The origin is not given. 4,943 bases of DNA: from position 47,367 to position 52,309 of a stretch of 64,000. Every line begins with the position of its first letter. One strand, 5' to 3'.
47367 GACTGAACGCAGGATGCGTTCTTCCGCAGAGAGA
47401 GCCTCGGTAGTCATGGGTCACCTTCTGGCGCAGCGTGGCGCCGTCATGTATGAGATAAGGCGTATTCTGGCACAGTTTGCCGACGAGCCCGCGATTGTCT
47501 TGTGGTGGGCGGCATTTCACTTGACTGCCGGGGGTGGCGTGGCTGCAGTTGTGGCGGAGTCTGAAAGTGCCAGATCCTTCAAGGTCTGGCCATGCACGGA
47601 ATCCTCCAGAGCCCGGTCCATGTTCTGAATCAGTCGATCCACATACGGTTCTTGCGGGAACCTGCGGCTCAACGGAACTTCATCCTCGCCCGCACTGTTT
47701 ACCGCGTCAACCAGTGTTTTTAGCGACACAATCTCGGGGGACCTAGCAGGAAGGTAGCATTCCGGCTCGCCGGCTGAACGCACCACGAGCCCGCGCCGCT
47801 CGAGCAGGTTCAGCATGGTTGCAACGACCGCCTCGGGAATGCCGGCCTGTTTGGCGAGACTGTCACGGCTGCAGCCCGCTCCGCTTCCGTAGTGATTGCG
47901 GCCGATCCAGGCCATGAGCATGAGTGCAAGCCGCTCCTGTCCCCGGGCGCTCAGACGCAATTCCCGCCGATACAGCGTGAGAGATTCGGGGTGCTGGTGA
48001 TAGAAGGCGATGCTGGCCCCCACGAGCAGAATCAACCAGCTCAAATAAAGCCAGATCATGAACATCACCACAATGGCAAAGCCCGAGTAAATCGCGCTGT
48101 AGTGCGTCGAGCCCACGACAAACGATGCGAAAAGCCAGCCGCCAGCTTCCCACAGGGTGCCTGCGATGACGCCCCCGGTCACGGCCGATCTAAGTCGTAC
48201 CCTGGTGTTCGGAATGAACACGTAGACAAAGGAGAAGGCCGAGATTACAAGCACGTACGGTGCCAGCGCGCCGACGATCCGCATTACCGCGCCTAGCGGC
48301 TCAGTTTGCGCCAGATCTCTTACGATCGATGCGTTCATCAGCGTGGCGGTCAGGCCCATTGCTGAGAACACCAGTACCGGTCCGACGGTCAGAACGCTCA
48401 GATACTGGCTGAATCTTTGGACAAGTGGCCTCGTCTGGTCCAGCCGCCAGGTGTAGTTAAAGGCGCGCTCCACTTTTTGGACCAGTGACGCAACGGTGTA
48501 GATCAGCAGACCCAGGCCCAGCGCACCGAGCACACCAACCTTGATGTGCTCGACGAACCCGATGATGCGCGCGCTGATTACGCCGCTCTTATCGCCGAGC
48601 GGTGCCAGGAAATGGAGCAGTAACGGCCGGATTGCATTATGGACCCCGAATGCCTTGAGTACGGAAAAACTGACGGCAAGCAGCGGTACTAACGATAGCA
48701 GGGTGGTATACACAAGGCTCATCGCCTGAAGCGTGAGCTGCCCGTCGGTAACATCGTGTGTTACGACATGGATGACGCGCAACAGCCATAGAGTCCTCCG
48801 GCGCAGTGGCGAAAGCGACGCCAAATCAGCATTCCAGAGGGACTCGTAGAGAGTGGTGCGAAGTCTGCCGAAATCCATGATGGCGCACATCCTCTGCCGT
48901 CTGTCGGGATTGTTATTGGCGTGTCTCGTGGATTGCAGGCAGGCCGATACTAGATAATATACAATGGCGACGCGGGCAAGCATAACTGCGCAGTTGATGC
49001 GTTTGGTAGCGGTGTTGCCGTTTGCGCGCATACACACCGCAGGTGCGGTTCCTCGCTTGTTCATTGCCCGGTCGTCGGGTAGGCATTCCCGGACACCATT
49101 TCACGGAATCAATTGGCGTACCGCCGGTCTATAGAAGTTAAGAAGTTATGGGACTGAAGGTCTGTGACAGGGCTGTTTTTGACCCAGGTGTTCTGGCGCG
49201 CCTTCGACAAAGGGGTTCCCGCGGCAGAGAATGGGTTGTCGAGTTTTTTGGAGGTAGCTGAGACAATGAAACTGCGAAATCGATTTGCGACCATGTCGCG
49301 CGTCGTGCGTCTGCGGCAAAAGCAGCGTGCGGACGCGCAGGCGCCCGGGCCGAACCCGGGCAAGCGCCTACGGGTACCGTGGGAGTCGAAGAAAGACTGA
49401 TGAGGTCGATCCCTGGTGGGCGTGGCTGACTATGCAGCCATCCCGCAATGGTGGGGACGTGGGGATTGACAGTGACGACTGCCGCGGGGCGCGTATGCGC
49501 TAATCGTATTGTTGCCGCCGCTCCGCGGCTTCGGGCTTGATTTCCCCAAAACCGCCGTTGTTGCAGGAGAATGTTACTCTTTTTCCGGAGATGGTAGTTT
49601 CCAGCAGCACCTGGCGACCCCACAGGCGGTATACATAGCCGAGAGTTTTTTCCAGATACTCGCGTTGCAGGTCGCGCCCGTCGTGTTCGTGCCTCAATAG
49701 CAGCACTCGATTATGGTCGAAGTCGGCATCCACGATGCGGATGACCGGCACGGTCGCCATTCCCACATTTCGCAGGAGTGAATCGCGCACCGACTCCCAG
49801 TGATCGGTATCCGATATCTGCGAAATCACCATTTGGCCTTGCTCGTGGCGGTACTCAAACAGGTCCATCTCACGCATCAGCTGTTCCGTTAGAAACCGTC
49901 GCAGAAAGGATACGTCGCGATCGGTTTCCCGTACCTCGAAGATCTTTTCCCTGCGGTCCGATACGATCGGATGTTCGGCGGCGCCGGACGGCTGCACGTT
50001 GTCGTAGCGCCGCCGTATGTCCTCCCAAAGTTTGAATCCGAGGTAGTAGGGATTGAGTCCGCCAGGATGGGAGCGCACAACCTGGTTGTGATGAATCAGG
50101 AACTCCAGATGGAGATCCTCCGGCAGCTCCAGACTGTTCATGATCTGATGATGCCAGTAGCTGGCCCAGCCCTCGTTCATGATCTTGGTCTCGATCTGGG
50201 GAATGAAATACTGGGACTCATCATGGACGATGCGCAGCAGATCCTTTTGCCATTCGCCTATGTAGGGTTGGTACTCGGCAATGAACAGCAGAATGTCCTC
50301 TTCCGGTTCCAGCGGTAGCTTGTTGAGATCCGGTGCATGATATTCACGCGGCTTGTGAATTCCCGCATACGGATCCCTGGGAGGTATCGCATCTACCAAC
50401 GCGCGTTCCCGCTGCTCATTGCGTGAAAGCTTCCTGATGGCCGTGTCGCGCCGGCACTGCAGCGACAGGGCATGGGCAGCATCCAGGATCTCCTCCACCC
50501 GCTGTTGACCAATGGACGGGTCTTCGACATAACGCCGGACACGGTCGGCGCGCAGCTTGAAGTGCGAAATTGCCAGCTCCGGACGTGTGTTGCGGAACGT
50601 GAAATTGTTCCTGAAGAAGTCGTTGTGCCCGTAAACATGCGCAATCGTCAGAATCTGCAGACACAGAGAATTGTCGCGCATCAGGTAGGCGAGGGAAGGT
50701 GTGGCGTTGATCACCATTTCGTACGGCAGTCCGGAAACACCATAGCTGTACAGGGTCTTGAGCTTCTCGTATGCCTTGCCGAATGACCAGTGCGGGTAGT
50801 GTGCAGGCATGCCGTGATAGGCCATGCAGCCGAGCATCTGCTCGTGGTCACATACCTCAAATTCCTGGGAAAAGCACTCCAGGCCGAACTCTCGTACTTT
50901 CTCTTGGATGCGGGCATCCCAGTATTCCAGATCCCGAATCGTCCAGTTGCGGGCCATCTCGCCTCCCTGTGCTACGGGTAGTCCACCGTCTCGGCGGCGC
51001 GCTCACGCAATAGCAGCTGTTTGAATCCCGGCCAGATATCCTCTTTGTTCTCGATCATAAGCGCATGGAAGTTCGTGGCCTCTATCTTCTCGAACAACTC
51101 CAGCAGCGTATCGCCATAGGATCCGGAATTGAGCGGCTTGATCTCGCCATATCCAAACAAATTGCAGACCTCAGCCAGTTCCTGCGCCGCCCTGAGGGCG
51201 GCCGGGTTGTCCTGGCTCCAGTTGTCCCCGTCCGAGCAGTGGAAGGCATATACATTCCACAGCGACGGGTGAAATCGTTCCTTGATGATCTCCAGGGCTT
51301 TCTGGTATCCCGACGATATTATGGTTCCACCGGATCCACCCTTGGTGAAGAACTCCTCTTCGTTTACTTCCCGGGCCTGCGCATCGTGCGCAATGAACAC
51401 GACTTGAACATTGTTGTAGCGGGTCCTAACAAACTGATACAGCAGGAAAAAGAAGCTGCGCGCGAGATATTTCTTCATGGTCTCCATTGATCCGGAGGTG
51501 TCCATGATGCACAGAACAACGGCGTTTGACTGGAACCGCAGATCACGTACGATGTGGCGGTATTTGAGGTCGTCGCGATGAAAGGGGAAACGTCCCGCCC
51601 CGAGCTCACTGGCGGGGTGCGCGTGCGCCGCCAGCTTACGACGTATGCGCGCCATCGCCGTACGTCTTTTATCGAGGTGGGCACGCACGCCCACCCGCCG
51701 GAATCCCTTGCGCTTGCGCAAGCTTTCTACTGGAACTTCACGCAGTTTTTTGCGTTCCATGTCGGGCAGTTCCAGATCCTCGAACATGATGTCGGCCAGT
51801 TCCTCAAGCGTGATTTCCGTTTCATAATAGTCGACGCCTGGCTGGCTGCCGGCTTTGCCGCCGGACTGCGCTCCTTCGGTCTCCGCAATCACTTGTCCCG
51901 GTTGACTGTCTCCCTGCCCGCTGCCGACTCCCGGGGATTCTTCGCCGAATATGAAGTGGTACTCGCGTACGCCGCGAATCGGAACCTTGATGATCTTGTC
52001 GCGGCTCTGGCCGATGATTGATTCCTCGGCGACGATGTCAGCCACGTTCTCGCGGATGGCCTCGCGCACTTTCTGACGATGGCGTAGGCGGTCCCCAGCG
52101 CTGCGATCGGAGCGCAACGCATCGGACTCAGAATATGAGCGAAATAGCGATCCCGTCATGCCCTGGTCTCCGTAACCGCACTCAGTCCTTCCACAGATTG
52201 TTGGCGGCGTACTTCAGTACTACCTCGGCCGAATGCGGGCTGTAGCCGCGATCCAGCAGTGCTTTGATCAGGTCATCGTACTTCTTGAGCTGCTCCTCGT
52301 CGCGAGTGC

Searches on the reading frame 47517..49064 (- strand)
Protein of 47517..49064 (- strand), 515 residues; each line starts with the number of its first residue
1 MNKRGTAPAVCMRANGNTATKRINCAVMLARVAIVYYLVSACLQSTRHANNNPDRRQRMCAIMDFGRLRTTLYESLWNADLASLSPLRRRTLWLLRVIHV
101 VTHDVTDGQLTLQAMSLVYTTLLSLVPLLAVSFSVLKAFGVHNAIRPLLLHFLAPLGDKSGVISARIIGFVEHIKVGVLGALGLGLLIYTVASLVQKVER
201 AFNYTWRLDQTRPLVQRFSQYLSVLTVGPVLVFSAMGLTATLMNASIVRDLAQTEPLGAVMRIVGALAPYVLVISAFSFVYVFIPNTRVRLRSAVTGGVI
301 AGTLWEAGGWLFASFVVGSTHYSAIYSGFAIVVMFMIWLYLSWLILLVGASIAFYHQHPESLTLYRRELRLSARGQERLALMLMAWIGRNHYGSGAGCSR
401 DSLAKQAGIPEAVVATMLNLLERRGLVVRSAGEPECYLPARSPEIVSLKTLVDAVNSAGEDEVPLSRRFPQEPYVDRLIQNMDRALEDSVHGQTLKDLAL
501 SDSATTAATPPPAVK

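Call 19: search_protein_families(library=pfam, proteins=[window:47517-49064:-], max_evalue=0.0001)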
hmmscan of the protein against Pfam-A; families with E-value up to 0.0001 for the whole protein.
window:47517-49064:- (515 aa): 2 families
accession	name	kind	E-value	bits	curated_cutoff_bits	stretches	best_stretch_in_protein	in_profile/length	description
PF03631.20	Virul_fac_BrkB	-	5.4e-49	167.6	33.7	1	108-357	3-256/259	Virulence factor BrkB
PF02082.26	Rrf2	-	1.1e-05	26.1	30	1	378-499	6-130/132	Iron-dependent Transcriptional regulator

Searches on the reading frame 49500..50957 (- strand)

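Call 20: search_protein_families(library=pfam, proteins=[window:49500-50957:-], max_evalue=0.0001)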
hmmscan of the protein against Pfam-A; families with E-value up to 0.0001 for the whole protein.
window:49500-50957:- (485 aa): 2 families
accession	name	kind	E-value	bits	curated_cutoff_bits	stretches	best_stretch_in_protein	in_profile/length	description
PF04293.20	SpoVR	-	1.3e-142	475.8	27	1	4-401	1-405/407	SpoVR like protein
PF24755.2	SpoVR_C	-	1.1e-14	54.6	27.6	1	404-455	1-53/55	SpoVR-like C-terminal domain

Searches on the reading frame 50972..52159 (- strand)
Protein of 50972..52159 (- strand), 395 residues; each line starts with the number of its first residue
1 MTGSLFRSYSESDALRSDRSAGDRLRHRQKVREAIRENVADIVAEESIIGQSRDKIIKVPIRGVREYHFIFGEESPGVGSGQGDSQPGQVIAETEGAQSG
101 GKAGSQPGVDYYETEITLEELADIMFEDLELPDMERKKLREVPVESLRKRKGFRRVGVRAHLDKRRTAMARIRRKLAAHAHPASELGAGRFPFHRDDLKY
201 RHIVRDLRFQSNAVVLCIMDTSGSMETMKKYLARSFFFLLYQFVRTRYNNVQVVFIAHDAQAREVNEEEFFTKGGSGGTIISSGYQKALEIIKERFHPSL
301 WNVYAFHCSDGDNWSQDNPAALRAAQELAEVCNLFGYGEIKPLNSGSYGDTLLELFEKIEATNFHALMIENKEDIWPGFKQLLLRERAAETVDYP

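Call 20: search_protein_families(library=pfam, proteins=[window:50972-52159:-], max_evalue=0.0001)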
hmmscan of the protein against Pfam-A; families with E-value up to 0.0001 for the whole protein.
window:50972-52159:- (395 aa): 1 family
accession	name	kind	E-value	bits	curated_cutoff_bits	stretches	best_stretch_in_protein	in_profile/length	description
PF04285.18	DUF444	-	1.2e-121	407.2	27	2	189-385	220-417/418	Protein of unknown function (DUF444)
